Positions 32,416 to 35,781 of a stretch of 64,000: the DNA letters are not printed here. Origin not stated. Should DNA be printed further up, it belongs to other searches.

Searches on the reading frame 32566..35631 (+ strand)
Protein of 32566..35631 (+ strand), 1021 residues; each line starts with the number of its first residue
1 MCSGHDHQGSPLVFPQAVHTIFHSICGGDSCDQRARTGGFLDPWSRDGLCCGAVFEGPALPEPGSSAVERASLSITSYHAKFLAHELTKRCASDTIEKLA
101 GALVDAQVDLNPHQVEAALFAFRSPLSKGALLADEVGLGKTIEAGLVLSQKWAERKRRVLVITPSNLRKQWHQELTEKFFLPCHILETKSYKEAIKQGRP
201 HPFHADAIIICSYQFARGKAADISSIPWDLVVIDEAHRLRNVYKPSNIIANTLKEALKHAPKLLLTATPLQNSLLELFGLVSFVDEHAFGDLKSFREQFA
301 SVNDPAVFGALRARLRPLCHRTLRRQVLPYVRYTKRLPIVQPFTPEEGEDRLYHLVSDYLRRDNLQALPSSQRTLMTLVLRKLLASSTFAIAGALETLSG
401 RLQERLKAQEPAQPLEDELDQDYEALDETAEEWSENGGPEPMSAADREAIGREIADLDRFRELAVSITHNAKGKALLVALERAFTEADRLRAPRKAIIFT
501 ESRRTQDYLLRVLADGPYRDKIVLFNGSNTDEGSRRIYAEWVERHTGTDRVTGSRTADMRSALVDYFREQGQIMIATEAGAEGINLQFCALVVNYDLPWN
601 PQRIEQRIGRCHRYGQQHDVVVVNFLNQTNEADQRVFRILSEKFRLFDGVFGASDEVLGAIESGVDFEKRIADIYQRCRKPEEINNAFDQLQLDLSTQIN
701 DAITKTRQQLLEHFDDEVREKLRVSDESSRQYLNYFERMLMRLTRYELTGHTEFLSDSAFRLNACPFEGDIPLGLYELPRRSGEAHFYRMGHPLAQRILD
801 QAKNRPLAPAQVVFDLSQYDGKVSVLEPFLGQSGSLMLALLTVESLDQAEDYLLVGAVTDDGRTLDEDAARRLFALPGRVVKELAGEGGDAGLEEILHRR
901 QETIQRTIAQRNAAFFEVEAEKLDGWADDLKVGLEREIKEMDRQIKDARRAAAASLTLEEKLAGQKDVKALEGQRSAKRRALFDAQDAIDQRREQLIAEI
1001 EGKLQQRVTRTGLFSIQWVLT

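Call 3: search_protein_families(library=pfam, proteins=[window:32566-35631:+])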
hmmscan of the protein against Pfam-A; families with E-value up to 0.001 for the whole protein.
window:32566-35631:+ (1021 aa): 5 families
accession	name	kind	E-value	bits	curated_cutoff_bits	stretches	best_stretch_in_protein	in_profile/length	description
PF00176.29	SNF2-rel_dom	-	3.3e-32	112.2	24.9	1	127-329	17-227/290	SNF2-related domain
PF00271.37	Helicase_C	-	7.7e-19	68.4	23.5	1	539-615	31-110/110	Helicase conserved C-terminal domain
PF04851.21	ResIII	-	1.7e-10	41.5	22.5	1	109-269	3-162/164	Type III restriction enzyme, res subunit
PF00270.35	DEAD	-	2.5e-08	34.3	26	1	130-270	17-161/167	DEAD/DEAH box helicase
PF13872.12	AAA_34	-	0.00021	20.7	27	1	107-244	40-192/306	P-loop containing NTP hydrolase pore-1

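Call 4: search_protein_families(library=padloc, proteins=[window:32566-35631:+])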
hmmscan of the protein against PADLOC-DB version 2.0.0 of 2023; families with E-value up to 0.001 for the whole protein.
window:32566-35631:+ (1021 aa): 48 families (the best 25 are shown)
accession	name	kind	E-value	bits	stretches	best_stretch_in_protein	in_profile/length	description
PDLC02619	DrmD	-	9.5e-205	680.4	2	102-738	25-657/872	DrmD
PDLC02500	BrxHI|BrxHII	-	1.9e-73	246.4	3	551-724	510-680/933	BrxHI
PDLC02621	DrmD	-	3.3e-56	189.2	1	106-731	118-738/1040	DrmD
PDLC02623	DrmD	-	8e-52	174.2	3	560-662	567-671/1040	DrmD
PDLC02843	DpdE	-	1.6e-49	166.7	2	86-300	139-330/1091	DpdE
PDLC00659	HmaA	-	5.5e-49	164.9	1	104-682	99-678/1176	SNF2 helicase / DEAD-box helicase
PDLC02620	DrmD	-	1.9e-46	156.6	2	547-646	510-608/1060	DrmD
PDLC02504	BrxHI|BrxHII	-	2.2e-45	153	1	105-728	105-693/971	BrxHII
PDLC02840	DpdE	-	3.6e-42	142.7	2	102-300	152-335/1091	DpdE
PDLC02634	DrmD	-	1.6e-36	123.5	1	91-690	73-662/900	DrmD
PDLC00631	ZorD1|ZorD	-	5.4e-35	118.5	2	85-300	417-643/1071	"SWI2/SNF2 helicase, Mrr-like nuclease"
PDLC02844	DpdE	-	9.3e-35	117.8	2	102-303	146-339/1074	DpdE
PDLC02572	DrmA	-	1.2e-34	117.4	1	130-631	138-638/1043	DrmA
PDLC02846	DpdE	-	1.4e-33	113.9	2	78-318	135-372/1034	DpdE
PDLC00633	ZorD1|ZorD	-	3.6e-33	112.7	2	109-328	443-663/908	"SWI2/SNF2 helicase, Mrr-like nuclease"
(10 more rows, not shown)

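Call 15: find_homologous_proteins(query=window:32566-35631:+, max_evalue=1e-20)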
Query window:32566-35631:+ (1021 aa): 8000 proteins with E <= 1e-20 among 8000 candidates; the best 120 are listed.
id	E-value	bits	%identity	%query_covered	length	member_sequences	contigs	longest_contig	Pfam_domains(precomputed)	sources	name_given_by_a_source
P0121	0.0e+0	2145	100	94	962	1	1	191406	PF00270.36,PF00176.30,PF00271.38,PF04851.22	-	-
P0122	0.0e+0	1749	82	93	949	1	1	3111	PF00270.36,PF00176.30,PF00271.38,PF04851.22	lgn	-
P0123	0.0e+0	1724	81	93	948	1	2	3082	PF00270.36,PF00176.30,PF00271.38,PF04851.22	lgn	-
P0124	0.0e+0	1705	80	93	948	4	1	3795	PF00270.36,PF00176.30,PF00271.38,PF04851.22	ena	-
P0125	0.0e+0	1701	79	93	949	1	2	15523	PF00270.36,PF00176.30,PF00271.38,PF04851.22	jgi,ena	jgi:adenine-specific DNA-methyltransferase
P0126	0.0e+0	1700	79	93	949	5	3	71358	PF00270.36,PF00176.30,PF00271.38,PF04851.22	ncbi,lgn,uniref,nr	ncbi:RNA helicase [Candidatus Methylomirabilis lanthanidiphila]|uniref:RNA helicase n=1 Tax=Candidat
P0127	0.0e+0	1688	80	93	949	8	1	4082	PF00270.36,PF00176.30,PF00271.38,PF04851.22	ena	-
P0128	0.0e+0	1682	79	93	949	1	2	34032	PF00270.36,PF00176.30,PF00271.38,PF04851.22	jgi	jgi:ERCC4-related helicase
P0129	0.0e+0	1680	80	93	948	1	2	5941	PF00270.36,PF00176.30,PF00271.38,PF04851.22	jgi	-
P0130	0.0e+0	1644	77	93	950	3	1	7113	PF13872.13,PF00270.36,PF00176.30,PF00271.38,PF04851.22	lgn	-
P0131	0.0e+0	1643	77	93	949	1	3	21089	PF13872.13,PF00270.36,PF00176.30,PF00271.38,PF04851.22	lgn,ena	-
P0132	0.0e+0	1642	77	93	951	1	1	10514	PF00270.36,PF00176.30,PF00271.38,PF04851.22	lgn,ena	-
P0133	0.0e+0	1635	77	93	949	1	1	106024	PF13872.13,PF00270.36,PF00176.30,PF00271.38,PF04851.22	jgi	-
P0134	0.0e+0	1631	76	93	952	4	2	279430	PF00270.36,PF00176.30,PF00271.38,PF04851.22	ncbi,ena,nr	ncbi:MAG: DEAD/DEAH box helicase family protein [Acidobacteriia bacterium]|nr:DEAD/DEAH box helicase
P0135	0.0e+0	1628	77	93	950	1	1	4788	PF00270.36,PF00176.30,PF00271.38,PF04851.22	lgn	-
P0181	0.0e+0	1570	73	93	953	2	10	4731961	PF00270.36,PF00176.30,PF00271.38,PF04851.22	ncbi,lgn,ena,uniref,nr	ncbi:SNF2-related protein [Nitrospira tepida]|uniref:SNF2-related protein n=1 Tax=Nitrospira tepida 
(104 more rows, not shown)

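Call 16: find_encoding_contigs(protein=P0126, flank=10000, max_places=2)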
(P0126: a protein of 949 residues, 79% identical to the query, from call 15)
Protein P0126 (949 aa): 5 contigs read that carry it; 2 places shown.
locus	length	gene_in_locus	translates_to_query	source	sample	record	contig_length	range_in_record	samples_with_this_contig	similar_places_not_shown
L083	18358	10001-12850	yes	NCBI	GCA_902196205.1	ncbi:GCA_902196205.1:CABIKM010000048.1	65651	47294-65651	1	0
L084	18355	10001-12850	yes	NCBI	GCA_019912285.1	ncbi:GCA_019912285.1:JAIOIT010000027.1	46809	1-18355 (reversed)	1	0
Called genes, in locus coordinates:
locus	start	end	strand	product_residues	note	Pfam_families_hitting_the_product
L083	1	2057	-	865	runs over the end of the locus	PF02861:Clp_N, PF23569:NBD_SMAX1, PF00004:AAA, PF17871:AAA_lid_9, PF00004:AAA, PF07724:AAA_2, PF07728:AAA_5, PF10431:ClpB_D2-small, +11 more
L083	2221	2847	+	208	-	PF13646:HEAT_2 (weak), PF02985:HEAT (faint)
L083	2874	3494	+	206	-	-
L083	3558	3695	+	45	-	-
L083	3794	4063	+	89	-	-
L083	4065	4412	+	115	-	PF05168:HEPN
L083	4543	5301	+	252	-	-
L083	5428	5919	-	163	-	PF04519:Bactofilin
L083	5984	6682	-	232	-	PF02698:DUF218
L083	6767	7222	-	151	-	-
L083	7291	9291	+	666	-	PF00501:AMP-binding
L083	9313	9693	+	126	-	PF04020:Phage_holin_4_2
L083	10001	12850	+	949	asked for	PF00176:SNF2-rel_dom, PF00270:DEAD, PF04851:ResIII, PF00271:Helicase_C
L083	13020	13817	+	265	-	PF17194:AbiEi_3_N, PF11459:AbiEi_3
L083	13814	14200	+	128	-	PF08843:AbiEii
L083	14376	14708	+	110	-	PF13744:HTH_37 (faint), PF12844:HTH_19 (weak), PF13560:HTH_31 (weak), PF01381:HTH_3 (weak)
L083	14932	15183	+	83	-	PF03683:UPF0175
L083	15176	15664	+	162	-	PF11848:DUF3368, PF20698:PIN-TPR-GreABC (faint)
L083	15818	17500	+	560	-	PF02463:SMC_N (weak), PF11398:DUF2813 (weak), PF13175:AAA_15, PF13476:AAA_23, PF13304:AAA_21, PF20469:OLD-like_TOPRIM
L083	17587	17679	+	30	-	-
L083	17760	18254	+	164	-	PF02592:Vut_1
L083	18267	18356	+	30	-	?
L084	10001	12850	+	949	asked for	PF00176:SNF2-rel_dom, PF00270:DEAD, PF04851:ResIII, PF00271:Helicase_C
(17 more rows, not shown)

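Call 17: find_encoding_contigs(protein=P0134, flank=10000, max_places=2)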
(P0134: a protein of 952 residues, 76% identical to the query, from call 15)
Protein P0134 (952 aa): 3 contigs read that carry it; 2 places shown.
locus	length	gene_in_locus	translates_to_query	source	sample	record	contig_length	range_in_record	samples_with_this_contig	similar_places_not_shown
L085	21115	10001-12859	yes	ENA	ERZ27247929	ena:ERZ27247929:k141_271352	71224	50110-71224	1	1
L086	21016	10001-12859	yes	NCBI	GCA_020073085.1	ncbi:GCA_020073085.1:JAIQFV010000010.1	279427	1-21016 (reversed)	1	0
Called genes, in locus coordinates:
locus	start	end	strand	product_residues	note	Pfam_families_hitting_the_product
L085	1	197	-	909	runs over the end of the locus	PF07517:SecA_DEAD, PF01043:SecA_PP_bind, PF21090:P-loop_SecA, PF07516:SecA_SW, PF02810:SEC-C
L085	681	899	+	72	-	-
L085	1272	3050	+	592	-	PF00664:ABC_membrane, PF00005:ABC_tran, PF02463:SMC_N (faint)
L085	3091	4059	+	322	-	-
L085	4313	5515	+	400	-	PF13091:PLDc_2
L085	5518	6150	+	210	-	-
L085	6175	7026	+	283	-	PF00149:Metallophos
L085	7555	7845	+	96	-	PF05015:HigB-like_toxin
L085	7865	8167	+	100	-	PF01381:HTH_3, PF13560:HTH_31 (weak)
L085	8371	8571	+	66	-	-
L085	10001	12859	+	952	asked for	PF00176:SNF2-rel_dom, PF00270:DEAD, PF04851:ResIII, PF00271:Helicase_C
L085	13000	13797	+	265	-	PF17194:AbiEi_3_N, PF11459:AbiEi_3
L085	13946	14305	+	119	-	PF13560:HTH_31 (faint)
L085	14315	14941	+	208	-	PF06114:Peptidase_M78 (weak)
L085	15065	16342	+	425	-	PF09903:DUF2130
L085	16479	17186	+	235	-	PF12686:DUF3800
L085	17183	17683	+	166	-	-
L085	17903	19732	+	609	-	PF02463:SMC_N (faint), PF11398:DUF2813 (faint), PF13175:AAA_15, PF13476:AAA_23 (weak), PF13175:AAA_15, PF13304:AAA_21, PF20469:OLD-like_TOPRIM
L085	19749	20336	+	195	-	PF01555:N6_N4_Mtase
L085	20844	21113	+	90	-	?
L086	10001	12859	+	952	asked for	PF00176:SNF2-rel_dom, PF00270:DEAD, PF04851:ResIII, PF00271:Helicase_C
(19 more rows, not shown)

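Call 18: find_encoding_contigs(protein=P0181, flank=10000, max_places=2)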
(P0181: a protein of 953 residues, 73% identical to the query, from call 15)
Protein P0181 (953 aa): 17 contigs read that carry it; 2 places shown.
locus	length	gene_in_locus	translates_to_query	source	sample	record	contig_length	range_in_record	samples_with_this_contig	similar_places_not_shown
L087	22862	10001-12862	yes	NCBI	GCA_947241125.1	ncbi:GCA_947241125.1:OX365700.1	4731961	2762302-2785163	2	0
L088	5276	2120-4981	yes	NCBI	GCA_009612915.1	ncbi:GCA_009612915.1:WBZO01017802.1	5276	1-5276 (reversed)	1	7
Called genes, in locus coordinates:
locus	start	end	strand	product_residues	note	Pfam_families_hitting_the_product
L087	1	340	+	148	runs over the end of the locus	PF01850:PIN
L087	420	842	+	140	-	PF00334:NDK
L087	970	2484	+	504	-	PF13432:TPR_16 (weak)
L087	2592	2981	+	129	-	PF01597:GCV_H, PF13375:RnfC_N (weak)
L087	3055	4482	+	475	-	PF01134:GIDA (faint), PF01262:AlaDh_PNT_C (faint), PF01266:DAO (faint), PF07992:Pyr_redox_2, PF12831:FAD_oxidored (weak), PF13738:Pyr_redox_3, PF00070:Pyr_redox, PF02852:Pyr_redox_dim, +1 more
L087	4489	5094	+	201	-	PF14520:HHH_5 (faint), PF14716:HHH_8 (faint), PF00633:HHH (weak), PF12836:HHH_3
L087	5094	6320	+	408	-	PF00579:tRNA-synt_1b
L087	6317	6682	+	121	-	-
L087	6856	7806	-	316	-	PF01548:DEDD_Tnp_IS110, PF02371:Transposase_20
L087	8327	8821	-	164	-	PF00583:Acetyltransf_1 (weak), PF13673:Acetyltransf_10, PF13508:Acetyltransf_7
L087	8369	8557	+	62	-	-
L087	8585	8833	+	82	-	-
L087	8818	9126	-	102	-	PF08681:TacA1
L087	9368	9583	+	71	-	PF15919:HicB_lk_antitox (weak)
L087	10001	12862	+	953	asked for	PF00176:SNF2-rel_dom, PF00270:DEAD, PF04851:ResIII, PF00271:Helicase_C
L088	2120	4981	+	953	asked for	PF00176:SNF2-rel_dom, PF00270:DEAD, PF04851:ResIII, PF00271:Helicase_C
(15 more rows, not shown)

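Call 19: find_related_loci(query=window:32743-35631:+, collection=metagenome_contigs, flank=10000)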
Query window:32743-35631:+ (962 aa) in metagenome_contigs; peptide patterns used: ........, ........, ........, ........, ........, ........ (x = any residue, [..] = any of these).
474 stretches matched a pattern; 314 encode a relative of the query (tblastn E <= 1e-3); the best 80 are kept; 80 distinct loci.
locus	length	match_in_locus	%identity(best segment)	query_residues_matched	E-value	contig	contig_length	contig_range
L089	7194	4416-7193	80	13-939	0e+0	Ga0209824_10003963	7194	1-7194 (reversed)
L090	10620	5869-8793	73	3-961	0e+0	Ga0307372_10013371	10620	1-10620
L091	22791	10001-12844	75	12-959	0e+0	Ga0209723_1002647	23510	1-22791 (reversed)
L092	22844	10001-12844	75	12-959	0e+0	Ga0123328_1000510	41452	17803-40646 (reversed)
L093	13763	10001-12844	75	12-959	0e+0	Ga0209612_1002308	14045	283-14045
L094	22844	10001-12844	75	12-959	0e+0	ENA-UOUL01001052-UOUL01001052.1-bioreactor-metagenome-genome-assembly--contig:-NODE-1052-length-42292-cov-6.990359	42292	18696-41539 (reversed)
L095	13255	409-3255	75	14-961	0e+0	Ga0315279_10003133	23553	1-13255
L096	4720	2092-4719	80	13-888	0e+0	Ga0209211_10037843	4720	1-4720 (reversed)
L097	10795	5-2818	74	38-961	0e+0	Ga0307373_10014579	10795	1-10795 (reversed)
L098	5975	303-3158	73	11-962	0e+0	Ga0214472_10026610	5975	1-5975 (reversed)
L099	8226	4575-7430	73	11-962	0e+0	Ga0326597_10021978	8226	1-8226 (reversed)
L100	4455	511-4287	73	14-962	0e+0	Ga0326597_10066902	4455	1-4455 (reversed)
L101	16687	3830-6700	71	11-962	0e+0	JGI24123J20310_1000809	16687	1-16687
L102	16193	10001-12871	71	11-962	0e+0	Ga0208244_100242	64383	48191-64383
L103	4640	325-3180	72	16-962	0e+0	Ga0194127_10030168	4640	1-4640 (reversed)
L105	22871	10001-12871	71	11-962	0e+0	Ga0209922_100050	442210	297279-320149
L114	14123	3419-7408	71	16-962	0e+0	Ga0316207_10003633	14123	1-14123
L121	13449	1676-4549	71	12-961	0e+0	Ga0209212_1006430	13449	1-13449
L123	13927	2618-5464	71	16-961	0e+0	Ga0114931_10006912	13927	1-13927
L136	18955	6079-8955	71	11-962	0e+0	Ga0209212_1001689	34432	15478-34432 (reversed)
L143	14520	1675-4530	71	14-962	0e+0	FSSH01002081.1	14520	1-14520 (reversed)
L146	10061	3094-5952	71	16-961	0e+0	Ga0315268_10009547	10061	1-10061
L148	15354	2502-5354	71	16-961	0e+0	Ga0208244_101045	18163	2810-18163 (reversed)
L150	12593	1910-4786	71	4-961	0e+0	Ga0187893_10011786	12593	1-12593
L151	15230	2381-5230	72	16-961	0e+0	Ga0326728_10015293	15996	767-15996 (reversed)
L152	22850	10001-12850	72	16-961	0e+0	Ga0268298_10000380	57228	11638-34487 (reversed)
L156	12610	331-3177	71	13-961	0e+0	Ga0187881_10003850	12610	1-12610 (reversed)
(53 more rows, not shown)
